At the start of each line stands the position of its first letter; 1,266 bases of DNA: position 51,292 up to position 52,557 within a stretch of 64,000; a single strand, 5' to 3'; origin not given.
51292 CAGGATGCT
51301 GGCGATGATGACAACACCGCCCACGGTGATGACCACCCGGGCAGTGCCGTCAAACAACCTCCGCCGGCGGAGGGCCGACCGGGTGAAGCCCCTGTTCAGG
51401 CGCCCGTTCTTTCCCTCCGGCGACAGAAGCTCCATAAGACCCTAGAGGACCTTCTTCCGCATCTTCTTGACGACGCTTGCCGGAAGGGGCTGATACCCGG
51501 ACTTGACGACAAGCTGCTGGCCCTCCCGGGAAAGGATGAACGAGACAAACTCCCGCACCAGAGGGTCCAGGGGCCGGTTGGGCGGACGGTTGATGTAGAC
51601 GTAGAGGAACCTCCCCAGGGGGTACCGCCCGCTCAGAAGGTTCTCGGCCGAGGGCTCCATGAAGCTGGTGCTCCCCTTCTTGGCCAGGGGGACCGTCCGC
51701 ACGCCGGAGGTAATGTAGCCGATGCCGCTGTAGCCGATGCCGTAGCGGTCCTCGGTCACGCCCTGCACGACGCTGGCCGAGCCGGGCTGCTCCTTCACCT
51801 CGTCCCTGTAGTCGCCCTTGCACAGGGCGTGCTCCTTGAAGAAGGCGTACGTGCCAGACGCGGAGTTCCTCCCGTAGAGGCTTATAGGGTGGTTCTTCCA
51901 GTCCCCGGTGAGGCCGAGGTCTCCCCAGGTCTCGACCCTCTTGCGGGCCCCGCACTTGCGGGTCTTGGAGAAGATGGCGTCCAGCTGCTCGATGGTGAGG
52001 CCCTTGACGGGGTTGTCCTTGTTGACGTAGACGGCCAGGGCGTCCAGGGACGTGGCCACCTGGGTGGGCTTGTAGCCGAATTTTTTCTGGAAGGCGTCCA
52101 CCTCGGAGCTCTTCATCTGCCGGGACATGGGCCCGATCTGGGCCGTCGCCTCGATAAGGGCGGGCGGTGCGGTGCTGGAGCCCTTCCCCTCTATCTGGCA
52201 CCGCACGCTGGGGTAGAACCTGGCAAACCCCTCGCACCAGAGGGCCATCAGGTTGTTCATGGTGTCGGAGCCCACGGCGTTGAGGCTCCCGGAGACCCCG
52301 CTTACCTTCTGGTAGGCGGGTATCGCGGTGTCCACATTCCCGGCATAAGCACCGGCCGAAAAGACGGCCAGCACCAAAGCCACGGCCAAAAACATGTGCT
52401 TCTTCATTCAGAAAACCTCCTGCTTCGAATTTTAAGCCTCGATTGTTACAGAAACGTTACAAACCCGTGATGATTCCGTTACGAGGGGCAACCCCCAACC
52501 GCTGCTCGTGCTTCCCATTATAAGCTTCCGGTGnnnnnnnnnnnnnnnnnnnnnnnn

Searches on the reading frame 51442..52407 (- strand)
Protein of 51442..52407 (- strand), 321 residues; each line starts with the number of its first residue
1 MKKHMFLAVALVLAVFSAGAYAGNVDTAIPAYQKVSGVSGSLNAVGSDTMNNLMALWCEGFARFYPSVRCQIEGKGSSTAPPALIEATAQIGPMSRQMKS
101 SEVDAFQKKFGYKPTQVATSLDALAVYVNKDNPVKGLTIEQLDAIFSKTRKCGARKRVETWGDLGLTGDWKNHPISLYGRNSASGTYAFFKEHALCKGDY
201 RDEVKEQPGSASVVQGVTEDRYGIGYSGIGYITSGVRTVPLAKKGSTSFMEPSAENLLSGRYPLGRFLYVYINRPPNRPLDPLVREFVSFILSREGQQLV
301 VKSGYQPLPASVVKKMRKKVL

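Call 3: search_protein_families(library=pfam, proteins=[window:51442-52407:-], max_evalue=0.01)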
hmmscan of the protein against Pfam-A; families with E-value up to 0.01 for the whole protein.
window:51442-52407:- (321 aa): 3 families
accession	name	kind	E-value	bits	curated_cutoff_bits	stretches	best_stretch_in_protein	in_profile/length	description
PF12849.12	PBP_like_2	-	2.2e-30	106.8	27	1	37-295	7-267/267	PBP superfamily domain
PF12727.12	PBP_like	-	0.0037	16.9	27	0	62-242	5-167/193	PBP superfamily domain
PF13531.11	SBP_bac_11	-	0.0099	16.1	25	0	280-306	201-227/227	Bacterial extracellular solute-binding protein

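Call 10: find_related_loci(query=window:51442-52407:-, collection=genome_contigs, flank=4000)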
Query window:51442-52407:- (321 aa) in genome_contigs; peptide patterns used: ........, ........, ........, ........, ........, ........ (x = any residue, [..] = any of these).
87 stretches matched a pattern; 28 encode a relative of the query (tblastn E <= 1e-3); 28 distinct loci.
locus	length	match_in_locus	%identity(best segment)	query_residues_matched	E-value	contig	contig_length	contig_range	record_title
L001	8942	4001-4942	67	6-320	7e-150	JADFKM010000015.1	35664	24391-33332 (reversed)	MAG: Candidatus Dadabacteria bacterium isolate B48T1B5 B48T1B5_NODE725, whole genome shotgun sequence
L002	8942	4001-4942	67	9-320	6e-143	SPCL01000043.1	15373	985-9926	MAG: Thermodesulfobacteriales bacterium isolate das_tool.metabat2.12 k141_1841230, whole genome shotgun sequence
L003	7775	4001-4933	64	5-317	2e-142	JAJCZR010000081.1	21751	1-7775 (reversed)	MAG: Deltaproteobacteria bacterium isolate OFTM253 OFTM253_80, whole genome shotgun sequence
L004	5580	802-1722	66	6-312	6e-143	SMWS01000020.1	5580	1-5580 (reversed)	MAG: Deltaproteobacteria bacterium isolate N074bin48 k141_303254, whole genome shotgun sequence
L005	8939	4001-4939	64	9-320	1e-140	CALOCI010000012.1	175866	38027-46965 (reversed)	MAG: uncultured Thermodesulfobacteriota bacterium isolate LOGT_bin.0081 genome assembly, contig: contig_85494, whole gen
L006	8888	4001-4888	66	24-320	2e-138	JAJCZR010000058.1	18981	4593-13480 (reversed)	MAG: Deltaproteobacteria bacterium isolate OFTM253 OFTM253_57, whole genome shotgun sequence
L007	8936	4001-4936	64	1-312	6e-137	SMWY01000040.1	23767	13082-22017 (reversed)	MAG: Candidatus Dadabacteria bacterium isolate CR02bin9 k141_375669, whole genome shotgun sequence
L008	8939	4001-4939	63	2-315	2e-136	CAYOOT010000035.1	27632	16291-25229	MAG TPA_asm: uncultured Bdellovibrionales bacterium isolate SRP150892_co2_493 genome assembly, contig: NODE_2225_length_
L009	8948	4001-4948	59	5-321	4e-130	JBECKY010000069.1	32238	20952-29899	MAG: Pseudomonadales bacterium isolate ETDI82 k127_3312865, whole genome shotgun sequence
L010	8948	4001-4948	59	1-315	1e-128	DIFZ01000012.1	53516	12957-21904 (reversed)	MAG TPA_asm: Geobacter sp. UBA5735 UBA5735_contig_319, whole genome shotgun sequence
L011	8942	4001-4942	59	4-319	4e-128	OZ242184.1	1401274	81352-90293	MAG: Thermodesulfobacteriota bacterium isolate 13ca7263-252e-4e88-bd46-881ee0964f5f genome assembly, chromosome: 1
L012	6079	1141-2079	63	3-312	3e-128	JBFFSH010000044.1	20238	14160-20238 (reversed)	MAG: Thermodesulfobacteriota bacterium isolate Mix_mud21.2022.07.37 k141_1140898_length_20238_cov_20.2973, whole genome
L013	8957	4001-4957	58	2-321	6e-128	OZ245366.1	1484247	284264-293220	MAG: Thermodesulfobacteriota bacterium isolate 7d8b8fe6-3389-4070-a091-d9a8b8500587 genome assembly, chromosome: 1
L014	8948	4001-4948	58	1-315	1e-127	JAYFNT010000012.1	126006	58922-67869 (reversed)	MAG: Geobacteraceae bacterium isolate 5C_26 c_5C_000000053757, whole genome shotgun sequence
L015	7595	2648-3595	58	3-320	1e-127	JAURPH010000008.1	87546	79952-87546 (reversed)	MAG: Thermodesulfobacteriota bacterium isolate SFB_South_Co_19 k141_1173879, whole genome shotgun sequence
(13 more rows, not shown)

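Call 15: find_related_loci(query=window:51442-52407:-, collection=metagenome_contigs, flank=3000)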
Query window:51442-52407:- (321 aa) in metagenome_contigs; peptide patterns used: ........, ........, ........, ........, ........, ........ (x = any residue, [..] = any of these).
164 stretches matched a pattern; 33 encode a relative of the query (tblastn E <= 1e-3); 33 distinct loci.
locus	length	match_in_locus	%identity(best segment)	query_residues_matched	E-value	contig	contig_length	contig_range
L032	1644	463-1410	65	4-317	3e-159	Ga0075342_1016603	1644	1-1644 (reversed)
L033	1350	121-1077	65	1-320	2e-159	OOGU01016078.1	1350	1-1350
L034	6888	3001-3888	69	25-320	2e-145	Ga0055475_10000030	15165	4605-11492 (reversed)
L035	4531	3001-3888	69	25-320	3e-146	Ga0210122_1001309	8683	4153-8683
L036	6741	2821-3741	66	6-312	3e-143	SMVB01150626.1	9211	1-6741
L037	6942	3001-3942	67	9-320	5e-143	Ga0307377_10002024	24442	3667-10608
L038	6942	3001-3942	67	9-320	5e-143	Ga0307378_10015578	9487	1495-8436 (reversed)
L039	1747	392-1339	62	5-320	1e-153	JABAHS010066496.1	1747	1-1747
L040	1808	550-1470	65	6-312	6e-153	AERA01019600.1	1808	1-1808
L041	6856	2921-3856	64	1-312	2e-137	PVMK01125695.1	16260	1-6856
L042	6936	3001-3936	64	1-312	6e-137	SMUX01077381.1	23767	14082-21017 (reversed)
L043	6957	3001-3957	62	3-320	1e-134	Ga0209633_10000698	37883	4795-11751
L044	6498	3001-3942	65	1-312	4e-132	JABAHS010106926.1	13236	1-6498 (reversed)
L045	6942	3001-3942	65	1-312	4e-132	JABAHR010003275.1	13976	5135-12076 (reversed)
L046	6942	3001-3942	65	1-312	3e-131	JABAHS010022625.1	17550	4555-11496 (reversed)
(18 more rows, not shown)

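Call 16: find_homologous_proteins(query=window:51442-52407:-, max_evalue=1e-60)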
Query window:51442-52407:- (321 aa): 7998 proteins with E <= 1e-60 among 8000 candidates; the best 120 are listed.
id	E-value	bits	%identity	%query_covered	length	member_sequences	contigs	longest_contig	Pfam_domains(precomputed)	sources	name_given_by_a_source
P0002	1.6e-212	722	100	100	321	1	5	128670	PF12849.13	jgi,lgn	jgi:phosphate transport system substrate-binding protein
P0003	2.5e-209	712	100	99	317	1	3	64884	PF12849.13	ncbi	ncbi:MAG: phosphate ABC transporter substrate-binding protein [Nitrospirota bacterium]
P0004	9.2e-164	562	75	100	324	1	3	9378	PF12849.13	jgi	jgi:phosphate transport system substrate-binding protein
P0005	3.6e-163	560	75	100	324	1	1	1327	PF12849.13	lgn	-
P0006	6.3e-159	546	77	90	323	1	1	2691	PF12849.13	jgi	jgi:phosphate transport system substrate-binding protein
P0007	1.1e-157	542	73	100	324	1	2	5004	PF12849.13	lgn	-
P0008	8.5e-155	533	73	97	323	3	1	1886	PF12849.13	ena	-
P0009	1.0e-154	533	73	97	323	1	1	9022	PF12727.13,PF12849.13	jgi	jgi:phosphate transport system substrate-binding protein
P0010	1.9e-154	532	71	100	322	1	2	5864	PF12849.13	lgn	-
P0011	9.3e-152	523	69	98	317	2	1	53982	PF12849.13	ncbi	ncbi:MAG: PstS family phosphate ABC transporter substrate-binding protein [Candidatus Magnetobacteri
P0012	1.0e-151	523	74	92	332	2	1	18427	PF12849.13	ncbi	-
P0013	2.1e-151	522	69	98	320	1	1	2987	PF12849.13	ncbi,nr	ncbi:MAG: phosphate ABC transporter substrate-binding protein [Nitrospinae bacterium]|nr:phosphate A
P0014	2.3e-151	522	71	97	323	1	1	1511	PF12849.13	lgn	-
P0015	4.1e-150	517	70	98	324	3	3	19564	PF12849.13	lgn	-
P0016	4.8e-150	517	70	98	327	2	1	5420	PF13531.12,PF12849.13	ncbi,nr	ncbi:MAG: phosphate ABC transporter substrate-binding protein [Nitrospirae bacterium]|nr:phosphate A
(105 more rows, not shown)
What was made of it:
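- Tried and rejected: Closer relatives at 73-77% came from the protein database (call 16).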

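Call 17: find_encoding_contigs(protein=P0004, flank=4000, max_places=3)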
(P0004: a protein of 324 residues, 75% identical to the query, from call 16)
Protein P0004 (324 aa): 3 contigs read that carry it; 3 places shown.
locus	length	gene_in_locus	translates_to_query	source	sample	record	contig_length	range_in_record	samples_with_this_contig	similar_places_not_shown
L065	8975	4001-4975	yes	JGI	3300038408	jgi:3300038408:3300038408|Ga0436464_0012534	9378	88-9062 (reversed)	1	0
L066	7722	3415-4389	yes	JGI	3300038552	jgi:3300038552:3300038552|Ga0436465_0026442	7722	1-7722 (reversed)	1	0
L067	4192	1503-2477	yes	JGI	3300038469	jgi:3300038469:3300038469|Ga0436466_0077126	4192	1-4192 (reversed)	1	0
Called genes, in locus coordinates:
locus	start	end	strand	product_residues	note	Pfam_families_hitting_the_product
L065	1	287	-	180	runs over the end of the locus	-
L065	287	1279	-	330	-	PF05569:Peptidase_M56, PF01435:Peptidase_M48 (weak)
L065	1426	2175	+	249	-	PF00072:Response_reg, PF00486:Trans_reg_C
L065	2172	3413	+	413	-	PF00989:PAS, PF13188:PAS_8 (weak), PF08448:PAS_4, PF13426:PAS_9 (faint), PF00512:HisKA, PF02518:HATPase_c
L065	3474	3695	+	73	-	-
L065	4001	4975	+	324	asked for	PF12849:PBP_like_2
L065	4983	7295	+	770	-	PF25173:Beta-prop_WDR3_1st (weak), PF00528:BPD_transp_1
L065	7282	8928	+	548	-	PF00528:BPD_transp_1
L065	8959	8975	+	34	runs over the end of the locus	?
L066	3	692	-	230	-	?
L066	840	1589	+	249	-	PF00072:Response_reg, PF00486:Trans_reg_C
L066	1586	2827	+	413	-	PF00989:PAS, PF13188:PAS_8 (weak), PF08448:PAS_4, PF13426:PAS_9 (faint), PF00512:HisKA, PF02518:HATPase_c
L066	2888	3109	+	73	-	-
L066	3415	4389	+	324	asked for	PF12849:PBP_like_2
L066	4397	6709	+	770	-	PF25173:Beta-prop_WDR3_1st (weak), PF00528:BPD_transp_1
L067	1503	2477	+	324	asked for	PF12849:PBP_like_2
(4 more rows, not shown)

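Call 18: find_encoding_contigs(protein=P0009, flank=4000, max_places=3)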
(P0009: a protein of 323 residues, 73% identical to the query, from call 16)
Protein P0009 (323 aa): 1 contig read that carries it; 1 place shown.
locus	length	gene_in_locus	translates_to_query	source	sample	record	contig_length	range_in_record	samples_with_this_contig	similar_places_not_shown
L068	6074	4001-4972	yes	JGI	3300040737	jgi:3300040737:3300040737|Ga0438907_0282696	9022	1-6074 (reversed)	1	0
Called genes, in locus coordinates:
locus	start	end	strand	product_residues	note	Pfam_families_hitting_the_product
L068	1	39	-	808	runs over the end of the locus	PF13439:Glyco_transf_4, PF13579:Glyco_trans_4_4, PF20706:GT4-conflict, PF00534:Glycos_transf_1, PF13692:Glyco_trans_1_4, PF13524:Glyco_trans_1_2 (weak)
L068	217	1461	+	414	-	PF00232:Glyco_hydro_1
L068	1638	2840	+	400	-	PF13506:Glyco_transf_21, PF00535:Glycos_transf_2, PF13641:Glyco_tranf_2_3, PF13632:Glyco_trans_2_3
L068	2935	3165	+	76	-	-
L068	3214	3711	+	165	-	PF01451:LMWPc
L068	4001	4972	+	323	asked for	PF12849:PBP_like_2, PF12727:PBP_like (faint)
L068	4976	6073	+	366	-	?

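Call 19: find_encoding_contigs(protein=P0012, flank=4000, max_places=3)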
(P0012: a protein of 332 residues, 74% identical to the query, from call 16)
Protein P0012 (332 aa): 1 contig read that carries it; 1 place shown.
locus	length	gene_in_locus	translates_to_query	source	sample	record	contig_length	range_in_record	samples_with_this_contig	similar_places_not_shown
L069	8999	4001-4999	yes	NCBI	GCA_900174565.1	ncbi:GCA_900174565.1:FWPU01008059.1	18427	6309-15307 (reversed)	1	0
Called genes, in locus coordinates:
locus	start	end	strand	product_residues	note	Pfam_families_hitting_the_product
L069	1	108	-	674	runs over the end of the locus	PF12895:ANAPC3 (faint), PF00515:TPR_1 (faint), PF07719:TPR_2 (faint), PF13174:TPR_6 (faint), PF13181:TPR_8 (faint), PF13424:TPR_12 (weak), PF01464:SLT, PF27553:SLT_superhelical (weak), +6 more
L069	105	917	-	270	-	PF12911:OppC_N (weak), PF00528:BPD_transp_1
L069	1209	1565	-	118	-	PF14489:QueF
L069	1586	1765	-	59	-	-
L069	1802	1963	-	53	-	-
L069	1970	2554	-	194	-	-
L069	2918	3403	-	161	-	-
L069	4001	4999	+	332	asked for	PF12849:PBP_like_2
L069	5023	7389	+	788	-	PF25171:Beta-prop_WDR36-Utp21_1st (faint), PF24817:WD40_WDHD1_1st (faint), PF23410:Beta-prop_VPS8 (faint), PF00528:BPD_transp_1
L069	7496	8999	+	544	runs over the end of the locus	PF00528:BPD_transp_1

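Call 24: find_encoding_contigs(protein=P0007, flank=4000, max_places=3)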
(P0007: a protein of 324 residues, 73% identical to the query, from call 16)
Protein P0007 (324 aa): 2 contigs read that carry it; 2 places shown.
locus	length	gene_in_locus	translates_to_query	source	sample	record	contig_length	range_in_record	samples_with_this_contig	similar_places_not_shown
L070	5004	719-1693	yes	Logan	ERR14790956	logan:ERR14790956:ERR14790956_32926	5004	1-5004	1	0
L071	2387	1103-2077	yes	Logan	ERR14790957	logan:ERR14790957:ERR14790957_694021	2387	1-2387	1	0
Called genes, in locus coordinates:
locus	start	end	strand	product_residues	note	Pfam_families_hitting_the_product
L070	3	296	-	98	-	?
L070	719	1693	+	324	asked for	PF12849:PBP_like_2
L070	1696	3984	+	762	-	PF24807:WD40_CDC20-Fz (faint), PF25173:Beta-prop_WDR3_1st (weak), PF23409:Beta-prop_EML (faint), PF00528:BPD_transp_1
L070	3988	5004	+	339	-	?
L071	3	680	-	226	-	?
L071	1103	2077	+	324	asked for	PF12849:PBP_like_2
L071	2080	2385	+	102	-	?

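Call 25: find_encoding_contigs(protein=P0010, flank=4000, max_places=3)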
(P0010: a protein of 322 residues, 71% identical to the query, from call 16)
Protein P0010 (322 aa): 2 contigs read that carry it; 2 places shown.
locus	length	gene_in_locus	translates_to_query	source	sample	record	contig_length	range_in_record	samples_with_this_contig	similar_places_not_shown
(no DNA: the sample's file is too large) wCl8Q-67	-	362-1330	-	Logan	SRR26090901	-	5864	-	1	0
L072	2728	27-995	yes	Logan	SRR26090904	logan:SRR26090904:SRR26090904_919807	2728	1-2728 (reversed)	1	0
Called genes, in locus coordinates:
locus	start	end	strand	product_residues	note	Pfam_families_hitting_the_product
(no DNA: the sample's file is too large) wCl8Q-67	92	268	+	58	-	-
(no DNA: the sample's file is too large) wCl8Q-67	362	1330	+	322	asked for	PF12849:PBP_like_2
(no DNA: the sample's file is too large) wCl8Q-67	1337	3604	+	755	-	PF25171:Beta-prop_WDR36-Utp21_1st (faint), PF24817:WD40_WDHD1_1st (faint), PF23381:Beta-prop_IFT122_1st (weak), PF24807:WD40_CDC20-Fz, PF25174:Beta-prop_THOC3, PF24814:WD40_Prp19 (weak), PF25173:Beta-prop_WDR3_1st, PF00528:BPD_transp_1, +3 more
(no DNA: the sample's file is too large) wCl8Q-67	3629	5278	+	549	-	PF00528:BPD_transp_1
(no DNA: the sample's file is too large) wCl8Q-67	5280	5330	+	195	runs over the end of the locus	?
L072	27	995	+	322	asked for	PF12849:PBP_like_2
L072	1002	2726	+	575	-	?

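Call 26: find_encoding_contigs(protein=P0006, flank=4000, max_places=3)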
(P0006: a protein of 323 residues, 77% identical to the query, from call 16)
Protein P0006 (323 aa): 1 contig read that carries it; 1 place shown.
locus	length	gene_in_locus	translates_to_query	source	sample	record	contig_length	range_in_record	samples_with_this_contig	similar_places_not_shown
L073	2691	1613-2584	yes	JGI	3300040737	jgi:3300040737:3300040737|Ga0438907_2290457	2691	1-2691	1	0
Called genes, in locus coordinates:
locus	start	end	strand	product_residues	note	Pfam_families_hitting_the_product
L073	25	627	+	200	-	PF00005:ABC_tran, PF02463:SMC_N (weak), PF13304:AAA_21 (weak)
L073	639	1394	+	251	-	PF01895:PhoU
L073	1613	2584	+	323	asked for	PF12849:PBP_like_2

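Call 76: search_protein_families(library=ncbifam, proteins=[window:51442-52407:-], max_evalue=1e-10)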
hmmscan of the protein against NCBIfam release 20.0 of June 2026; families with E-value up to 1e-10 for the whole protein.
window:51442-52407:- (321 aa): 1 family
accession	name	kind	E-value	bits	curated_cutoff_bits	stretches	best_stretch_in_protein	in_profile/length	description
TIGR02136.1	ptsS_2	subfamily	1.6e-78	263.9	206.6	1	1-307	1-294/295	phosphate ABC transporter substrate-binding protein PstS family protein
